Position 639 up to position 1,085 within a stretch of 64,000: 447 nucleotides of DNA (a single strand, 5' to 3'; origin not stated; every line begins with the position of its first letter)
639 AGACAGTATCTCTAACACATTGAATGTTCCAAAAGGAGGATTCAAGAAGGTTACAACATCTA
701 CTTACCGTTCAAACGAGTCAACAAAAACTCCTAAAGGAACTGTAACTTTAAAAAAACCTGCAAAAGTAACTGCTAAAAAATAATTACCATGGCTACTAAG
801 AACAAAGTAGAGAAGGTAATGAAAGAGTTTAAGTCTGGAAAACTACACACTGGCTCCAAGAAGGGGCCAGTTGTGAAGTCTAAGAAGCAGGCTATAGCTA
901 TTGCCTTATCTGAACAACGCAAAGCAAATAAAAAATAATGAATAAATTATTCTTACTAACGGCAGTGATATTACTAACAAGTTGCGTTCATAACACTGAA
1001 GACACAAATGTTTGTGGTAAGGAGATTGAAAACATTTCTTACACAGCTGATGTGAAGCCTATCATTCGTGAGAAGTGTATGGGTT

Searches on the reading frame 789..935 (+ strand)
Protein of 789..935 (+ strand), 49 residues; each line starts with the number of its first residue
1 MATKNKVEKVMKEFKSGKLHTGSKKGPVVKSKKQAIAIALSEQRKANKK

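Call 15: search_protein_families(library=phrogs, proteins=[window:789-935:+], max_evalue=0.001)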
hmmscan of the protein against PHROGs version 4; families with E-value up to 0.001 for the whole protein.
window:789-935:+ (49 aa): 1 family
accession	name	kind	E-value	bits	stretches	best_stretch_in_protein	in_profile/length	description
phrog_2423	-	unknown function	4.7e-05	24.3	1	30-49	24-43/52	-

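Call 16: search_protein_families(library=pfam, proteins=[window:789-935:+], max_evalue=0.01)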
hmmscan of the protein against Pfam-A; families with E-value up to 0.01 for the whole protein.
window:789-935:+ (49 aa): 1 family
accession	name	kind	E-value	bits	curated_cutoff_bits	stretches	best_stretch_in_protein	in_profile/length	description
PF20106.4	DUF6496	-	6.6e-12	46.1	24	1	4-49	7-53/58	Family of unknown function (DUF6496)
